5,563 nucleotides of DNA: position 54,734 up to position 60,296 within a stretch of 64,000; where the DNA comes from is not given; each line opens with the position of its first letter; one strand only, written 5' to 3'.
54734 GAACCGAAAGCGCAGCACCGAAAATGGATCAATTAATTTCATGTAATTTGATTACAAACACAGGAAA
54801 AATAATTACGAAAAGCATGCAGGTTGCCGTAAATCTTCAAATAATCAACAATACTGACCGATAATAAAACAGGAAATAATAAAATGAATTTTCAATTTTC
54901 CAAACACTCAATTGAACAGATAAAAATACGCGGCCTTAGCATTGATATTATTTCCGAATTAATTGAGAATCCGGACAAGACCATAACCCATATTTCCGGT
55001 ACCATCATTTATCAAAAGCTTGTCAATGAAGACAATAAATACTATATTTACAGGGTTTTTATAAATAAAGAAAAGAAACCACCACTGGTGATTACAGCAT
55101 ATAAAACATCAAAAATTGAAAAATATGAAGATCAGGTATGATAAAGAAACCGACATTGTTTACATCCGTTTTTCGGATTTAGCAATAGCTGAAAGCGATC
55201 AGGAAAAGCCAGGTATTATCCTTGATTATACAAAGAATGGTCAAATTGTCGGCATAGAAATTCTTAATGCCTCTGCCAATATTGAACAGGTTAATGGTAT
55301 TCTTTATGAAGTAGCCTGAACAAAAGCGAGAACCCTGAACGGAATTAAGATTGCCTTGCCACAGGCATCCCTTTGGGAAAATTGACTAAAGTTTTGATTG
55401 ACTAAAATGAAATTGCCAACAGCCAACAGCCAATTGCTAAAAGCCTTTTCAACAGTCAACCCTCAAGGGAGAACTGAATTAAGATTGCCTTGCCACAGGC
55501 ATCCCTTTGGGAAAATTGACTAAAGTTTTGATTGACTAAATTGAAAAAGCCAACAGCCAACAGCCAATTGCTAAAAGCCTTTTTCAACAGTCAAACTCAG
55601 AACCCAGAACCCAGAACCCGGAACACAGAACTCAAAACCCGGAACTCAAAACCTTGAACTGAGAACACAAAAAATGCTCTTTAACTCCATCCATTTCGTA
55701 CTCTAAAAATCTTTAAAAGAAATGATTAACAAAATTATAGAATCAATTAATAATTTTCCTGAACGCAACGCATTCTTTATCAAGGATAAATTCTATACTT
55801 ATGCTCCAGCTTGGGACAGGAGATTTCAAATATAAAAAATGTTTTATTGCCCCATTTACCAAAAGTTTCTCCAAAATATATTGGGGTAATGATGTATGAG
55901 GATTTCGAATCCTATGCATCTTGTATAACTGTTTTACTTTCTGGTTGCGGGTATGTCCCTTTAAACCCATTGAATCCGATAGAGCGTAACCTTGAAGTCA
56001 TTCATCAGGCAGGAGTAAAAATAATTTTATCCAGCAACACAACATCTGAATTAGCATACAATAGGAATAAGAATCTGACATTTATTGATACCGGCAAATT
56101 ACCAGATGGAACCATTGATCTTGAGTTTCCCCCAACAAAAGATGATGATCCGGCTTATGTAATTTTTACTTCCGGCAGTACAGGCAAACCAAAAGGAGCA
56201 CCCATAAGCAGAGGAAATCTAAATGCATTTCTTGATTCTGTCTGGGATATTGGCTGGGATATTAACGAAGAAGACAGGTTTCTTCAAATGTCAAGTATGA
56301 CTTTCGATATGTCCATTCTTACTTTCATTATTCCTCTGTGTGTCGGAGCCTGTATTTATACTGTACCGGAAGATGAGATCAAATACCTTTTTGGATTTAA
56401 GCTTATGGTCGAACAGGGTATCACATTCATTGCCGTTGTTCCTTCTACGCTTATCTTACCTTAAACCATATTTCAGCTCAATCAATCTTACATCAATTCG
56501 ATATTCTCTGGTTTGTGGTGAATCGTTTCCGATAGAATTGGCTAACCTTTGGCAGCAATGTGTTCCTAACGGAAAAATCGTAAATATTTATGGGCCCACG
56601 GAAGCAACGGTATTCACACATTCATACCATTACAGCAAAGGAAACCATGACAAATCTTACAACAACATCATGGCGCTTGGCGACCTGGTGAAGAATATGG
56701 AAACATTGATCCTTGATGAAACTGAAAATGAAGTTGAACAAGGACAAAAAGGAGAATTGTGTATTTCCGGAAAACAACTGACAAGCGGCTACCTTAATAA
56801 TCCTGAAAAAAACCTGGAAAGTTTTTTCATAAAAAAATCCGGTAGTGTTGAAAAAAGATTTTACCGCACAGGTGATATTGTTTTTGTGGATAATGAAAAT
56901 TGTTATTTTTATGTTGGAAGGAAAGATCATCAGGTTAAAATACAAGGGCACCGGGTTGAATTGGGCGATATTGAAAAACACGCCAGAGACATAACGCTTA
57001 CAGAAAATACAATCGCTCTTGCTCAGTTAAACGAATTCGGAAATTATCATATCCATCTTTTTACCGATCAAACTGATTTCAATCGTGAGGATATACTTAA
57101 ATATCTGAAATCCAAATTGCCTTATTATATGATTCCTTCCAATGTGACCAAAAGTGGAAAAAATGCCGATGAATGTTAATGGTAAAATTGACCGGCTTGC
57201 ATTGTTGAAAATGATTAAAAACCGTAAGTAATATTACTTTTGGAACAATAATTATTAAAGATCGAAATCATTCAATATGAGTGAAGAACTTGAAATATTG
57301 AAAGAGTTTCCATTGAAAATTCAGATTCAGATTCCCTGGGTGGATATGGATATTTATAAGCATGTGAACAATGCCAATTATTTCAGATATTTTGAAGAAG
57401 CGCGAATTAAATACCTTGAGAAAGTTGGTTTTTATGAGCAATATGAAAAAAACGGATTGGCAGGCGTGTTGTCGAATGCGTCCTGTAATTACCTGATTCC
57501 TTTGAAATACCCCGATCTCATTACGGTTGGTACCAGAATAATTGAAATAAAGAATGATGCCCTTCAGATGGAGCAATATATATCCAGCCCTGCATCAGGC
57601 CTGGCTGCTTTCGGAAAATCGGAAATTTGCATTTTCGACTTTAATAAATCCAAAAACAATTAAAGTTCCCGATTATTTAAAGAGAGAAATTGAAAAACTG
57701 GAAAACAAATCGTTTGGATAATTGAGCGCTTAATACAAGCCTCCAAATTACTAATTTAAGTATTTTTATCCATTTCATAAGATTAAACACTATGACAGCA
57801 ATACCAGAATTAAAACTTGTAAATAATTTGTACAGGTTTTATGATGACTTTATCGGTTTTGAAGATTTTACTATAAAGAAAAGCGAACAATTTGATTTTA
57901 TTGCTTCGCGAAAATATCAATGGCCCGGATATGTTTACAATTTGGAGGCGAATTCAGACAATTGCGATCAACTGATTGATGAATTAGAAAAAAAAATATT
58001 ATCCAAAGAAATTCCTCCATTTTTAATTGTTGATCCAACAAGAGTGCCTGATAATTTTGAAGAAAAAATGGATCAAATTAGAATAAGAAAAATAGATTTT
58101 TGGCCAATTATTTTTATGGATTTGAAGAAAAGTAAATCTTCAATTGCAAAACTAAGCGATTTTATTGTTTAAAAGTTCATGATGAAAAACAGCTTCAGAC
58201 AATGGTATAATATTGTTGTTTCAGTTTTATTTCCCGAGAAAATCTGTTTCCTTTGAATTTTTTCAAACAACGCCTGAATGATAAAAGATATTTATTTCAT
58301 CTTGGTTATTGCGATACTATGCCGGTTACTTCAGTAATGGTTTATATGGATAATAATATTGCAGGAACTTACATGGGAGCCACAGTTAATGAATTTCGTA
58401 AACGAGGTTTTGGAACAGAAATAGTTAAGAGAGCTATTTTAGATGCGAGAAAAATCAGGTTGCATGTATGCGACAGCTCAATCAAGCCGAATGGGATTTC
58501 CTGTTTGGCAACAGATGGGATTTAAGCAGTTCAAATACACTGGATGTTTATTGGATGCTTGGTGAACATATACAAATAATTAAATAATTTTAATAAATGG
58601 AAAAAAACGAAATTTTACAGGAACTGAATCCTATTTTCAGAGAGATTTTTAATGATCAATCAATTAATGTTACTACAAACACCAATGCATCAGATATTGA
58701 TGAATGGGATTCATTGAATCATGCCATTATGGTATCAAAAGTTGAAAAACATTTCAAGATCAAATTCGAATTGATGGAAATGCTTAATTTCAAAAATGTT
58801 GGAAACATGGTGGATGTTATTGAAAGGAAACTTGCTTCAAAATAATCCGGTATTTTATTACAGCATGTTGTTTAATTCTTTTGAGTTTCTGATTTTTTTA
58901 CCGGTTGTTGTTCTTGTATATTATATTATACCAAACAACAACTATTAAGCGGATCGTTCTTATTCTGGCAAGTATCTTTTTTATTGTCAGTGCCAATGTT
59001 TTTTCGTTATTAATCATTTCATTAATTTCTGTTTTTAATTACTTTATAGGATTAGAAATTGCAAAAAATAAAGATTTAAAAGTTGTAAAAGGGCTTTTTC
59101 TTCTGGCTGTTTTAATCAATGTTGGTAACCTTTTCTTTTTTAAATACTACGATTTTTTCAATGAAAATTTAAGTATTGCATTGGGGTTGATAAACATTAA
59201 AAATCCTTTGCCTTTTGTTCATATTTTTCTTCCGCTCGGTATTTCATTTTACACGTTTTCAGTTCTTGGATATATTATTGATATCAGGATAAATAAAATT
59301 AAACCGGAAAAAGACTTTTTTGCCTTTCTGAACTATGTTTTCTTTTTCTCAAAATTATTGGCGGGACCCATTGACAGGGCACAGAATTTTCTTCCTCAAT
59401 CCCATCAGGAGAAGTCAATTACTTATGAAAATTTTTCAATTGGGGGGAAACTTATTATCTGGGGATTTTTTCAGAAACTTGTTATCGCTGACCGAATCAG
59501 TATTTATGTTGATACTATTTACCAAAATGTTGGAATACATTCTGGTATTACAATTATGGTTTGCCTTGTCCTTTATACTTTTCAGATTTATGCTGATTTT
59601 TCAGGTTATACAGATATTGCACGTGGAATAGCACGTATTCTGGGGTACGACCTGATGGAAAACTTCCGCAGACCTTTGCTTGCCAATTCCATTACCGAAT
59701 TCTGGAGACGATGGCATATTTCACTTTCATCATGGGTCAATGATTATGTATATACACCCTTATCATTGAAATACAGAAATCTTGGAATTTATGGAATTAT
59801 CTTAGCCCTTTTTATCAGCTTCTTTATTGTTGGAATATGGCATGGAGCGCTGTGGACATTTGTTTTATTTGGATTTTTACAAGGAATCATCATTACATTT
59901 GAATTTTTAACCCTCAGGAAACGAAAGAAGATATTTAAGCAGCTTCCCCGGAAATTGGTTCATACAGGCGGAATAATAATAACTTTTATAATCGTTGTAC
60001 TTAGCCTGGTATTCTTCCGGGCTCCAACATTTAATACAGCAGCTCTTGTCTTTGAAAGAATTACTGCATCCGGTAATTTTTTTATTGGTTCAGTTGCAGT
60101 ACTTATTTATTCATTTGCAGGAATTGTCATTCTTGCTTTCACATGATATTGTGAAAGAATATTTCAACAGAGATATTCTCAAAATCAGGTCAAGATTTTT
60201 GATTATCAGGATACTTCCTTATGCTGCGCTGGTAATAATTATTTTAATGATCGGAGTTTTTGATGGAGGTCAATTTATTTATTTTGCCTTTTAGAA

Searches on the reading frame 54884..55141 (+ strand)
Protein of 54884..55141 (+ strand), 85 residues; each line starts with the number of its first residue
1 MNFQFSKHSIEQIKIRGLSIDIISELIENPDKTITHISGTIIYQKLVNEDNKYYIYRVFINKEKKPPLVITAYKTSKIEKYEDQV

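Call 6: search_protein_families(library=pfam, proteins=[window:54884-55141:+], max_evalue=0.01)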
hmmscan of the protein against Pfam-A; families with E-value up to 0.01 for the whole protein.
window:54884-55141:+ (85 aa): 1 family
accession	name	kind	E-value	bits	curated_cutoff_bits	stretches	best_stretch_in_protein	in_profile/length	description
PF14076.12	DUF4258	-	0.00012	22.7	25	1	5-73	1-70/71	Domain of unknown function (DUF4258)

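Call 28: search_protein_families(library=padloc, proteins=[window:54884-55141:+], max_evalue=0.01)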
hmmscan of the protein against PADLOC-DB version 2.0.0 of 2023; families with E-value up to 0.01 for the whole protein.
window:54884-55141:+ (85 aa): 0 families

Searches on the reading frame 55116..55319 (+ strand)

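Call 6: search_protein_families(library=pfam, proteins=[window:55116-55319:+], max_evalue=0.01)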
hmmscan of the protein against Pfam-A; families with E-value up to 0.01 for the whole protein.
window:55116-55319:+ (67 aa): 1 family
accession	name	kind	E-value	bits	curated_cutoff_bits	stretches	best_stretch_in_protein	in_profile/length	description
PF10049.14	DUF2283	-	4.9e-21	75.1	23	1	5-53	1-49/49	Protein of unknown function (DUF2283)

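Call 29: search_protein_families(library=ncbifam, proteins=[window:55116-55319:+], max_evalue=0.01)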
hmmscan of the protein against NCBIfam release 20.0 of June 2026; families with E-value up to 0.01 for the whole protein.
window:55116-55319:+ (67 aa): 0 families

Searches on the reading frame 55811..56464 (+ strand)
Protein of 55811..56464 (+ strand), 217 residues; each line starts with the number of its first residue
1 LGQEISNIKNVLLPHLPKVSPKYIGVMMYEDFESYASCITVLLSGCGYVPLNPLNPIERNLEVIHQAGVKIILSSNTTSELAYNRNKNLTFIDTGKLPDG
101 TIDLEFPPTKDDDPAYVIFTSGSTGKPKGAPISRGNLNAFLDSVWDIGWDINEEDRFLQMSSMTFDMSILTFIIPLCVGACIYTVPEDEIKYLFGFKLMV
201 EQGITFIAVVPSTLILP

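Call 6: search_protein_families(library=pfam, proteins=[window:55811-56464:+], max_evalue=0.01)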
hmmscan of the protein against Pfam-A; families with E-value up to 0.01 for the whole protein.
window:55811-56464:+ (217 aa): 1 family
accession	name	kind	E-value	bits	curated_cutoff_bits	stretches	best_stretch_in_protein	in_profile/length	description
PF00501.34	AMP-binding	-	3.4e-30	105.6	29.9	1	24-214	49-267/384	AMP-binding enzyme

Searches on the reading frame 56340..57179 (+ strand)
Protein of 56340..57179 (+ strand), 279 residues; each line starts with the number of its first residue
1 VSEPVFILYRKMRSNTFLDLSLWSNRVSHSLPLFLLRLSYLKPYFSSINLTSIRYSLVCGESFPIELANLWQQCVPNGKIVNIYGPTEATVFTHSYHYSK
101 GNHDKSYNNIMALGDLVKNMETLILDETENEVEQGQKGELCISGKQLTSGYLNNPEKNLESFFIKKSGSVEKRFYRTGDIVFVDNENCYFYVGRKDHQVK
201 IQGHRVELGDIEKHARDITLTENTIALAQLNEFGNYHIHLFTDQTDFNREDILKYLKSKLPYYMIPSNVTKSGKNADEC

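Call 6: search_protein_families(library=pfam, proteins=[window:56340-57179:+], max_evalue=0.01)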
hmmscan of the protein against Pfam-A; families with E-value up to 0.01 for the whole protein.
window:56340-57179:+ (279 aa): 1 family
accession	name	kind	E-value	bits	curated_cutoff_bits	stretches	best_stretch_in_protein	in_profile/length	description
PF00501.34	AMP-binding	-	1.8e-20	73.5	29.9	1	47-152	282-384/384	AMP-binding enzyme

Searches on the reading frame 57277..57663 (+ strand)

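Call 6: search_protein_families(library=pfam, proteins=[window:57277-57663:+], max_evalue=0.01)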
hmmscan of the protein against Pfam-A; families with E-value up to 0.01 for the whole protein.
window:57277-57663:+ (128 aa): 3 families
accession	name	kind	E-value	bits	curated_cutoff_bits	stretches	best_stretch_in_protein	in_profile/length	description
PF13279.12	4HBT_2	-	8.2e-21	75.2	25.5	1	20-125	2-109/122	Thioesterase-like superfamily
PF03061.28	4HBT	-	1.2e-10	41.9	20.6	1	28-102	2-70/79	Thioesterase superfamily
PF20791.3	Acyl-ACP_TE_C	-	4e-05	24.2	21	1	16-42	11-37/101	Acyl-ACP thioesterase C-terminal domain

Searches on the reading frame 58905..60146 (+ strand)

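Call 6: search_protein_families(library=pfam, proteins=[window:58905-60146:+], max_evalue=0.01)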
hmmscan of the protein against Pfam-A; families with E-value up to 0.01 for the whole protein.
window:58905-60146:+ (413 aa): 2 families
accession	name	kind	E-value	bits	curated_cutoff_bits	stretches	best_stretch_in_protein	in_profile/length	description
PF03062.24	MBOAT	-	1.3e-27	97.5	27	1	137-366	80-327/337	MBOAT, membrane-bound O-acyltransferase family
PF13813.11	MBOAT_2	-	9.2e-05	23.1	25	1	253-316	4-67/85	Membrane bound O-acyl transferase family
